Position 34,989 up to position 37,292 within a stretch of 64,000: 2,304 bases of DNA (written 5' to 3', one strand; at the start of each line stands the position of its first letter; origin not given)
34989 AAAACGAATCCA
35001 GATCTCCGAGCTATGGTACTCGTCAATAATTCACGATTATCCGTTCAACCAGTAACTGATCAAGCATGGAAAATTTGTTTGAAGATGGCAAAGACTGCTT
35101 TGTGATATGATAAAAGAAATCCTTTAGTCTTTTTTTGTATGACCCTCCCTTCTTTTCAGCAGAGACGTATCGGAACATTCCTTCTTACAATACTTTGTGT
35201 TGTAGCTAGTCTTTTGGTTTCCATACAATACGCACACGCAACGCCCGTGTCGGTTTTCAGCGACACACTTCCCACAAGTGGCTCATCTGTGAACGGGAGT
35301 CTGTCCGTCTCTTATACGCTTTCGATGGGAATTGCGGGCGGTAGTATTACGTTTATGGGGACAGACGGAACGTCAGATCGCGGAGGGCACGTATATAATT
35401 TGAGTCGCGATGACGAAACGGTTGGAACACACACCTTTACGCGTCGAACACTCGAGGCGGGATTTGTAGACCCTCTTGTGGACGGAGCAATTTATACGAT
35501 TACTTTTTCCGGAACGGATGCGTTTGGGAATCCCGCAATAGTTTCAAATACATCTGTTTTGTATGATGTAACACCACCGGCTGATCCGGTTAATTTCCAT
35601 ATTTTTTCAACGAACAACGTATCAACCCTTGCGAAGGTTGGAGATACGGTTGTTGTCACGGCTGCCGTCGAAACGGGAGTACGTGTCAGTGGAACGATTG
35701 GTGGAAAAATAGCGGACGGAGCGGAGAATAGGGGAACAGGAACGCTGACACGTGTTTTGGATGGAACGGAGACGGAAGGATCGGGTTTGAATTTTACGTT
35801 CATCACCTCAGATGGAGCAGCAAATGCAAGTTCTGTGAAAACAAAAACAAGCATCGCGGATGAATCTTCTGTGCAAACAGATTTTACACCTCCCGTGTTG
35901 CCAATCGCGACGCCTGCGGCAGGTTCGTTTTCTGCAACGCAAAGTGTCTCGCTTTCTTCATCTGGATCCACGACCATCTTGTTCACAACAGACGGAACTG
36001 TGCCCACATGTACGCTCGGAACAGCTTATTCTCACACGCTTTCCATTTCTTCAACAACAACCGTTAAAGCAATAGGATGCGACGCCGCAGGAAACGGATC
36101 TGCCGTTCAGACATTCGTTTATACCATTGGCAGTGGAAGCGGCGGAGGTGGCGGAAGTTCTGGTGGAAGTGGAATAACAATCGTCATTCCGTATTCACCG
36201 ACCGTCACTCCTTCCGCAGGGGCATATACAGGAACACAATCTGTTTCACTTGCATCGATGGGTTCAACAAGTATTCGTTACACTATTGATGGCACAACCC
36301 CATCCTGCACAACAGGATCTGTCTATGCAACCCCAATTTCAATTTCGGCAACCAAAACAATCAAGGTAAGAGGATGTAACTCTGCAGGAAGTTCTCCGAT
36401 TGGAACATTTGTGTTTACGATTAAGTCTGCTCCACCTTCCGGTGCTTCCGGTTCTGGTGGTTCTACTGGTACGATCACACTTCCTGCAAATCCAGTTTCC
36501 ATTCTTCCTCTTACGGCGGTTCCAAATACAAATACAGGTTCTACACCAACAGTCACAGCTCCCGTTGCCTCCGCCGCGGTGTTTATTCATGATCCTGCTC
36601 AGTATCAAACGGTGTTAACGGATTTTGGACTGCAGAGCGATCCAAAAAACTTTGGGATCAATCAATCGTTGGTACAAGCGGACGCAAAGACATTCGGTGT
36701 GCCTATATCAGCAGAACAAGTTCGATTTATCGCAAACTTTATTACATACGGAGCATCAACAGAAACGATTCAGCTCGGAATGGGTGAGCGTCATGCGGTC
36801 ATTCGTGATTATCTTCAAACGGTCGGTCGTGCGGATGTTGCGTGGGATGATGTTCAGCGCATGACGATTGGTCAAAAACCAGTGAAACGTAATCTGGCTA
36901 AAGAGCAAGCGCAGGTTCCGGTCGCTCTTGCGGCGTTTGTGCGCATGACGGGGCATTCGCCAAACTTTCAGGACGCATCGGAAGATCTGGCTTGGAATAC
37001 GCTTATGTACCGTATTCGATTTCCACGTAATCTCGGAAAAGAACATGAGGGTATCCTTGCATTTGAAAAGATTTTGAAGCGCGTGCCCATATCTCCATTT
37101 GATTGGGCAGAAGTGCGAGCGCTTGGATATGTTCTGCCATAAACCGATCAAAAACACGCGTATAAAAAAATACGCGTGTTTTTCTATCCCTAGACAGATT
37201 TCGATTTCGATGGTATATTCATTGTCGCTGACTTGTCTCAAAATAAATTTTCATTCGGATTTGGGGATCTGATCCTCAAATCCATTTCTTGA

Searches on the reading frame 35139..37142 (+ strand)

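Call 77: search_protein_families(library=pfam, proteins=[window:35139-37142:+], max_evalue=0.0001)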
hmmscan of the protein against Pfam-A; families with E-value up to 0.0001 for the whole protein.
window:35139-37142:+ (667 aa): 2 families
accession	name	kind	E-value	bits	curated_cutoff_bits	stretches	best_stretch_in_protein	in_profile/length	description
PF13290.12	CHB_HEX_C_1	-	3.6e-22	78.5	22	2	259-325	1-67/67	Chitobiase/beta-hexosaminidase C-terminal domain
PF13287.12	Fn3_assoc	-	9.5e-19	67.7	23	2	372-424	4-57/59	Fn3 associated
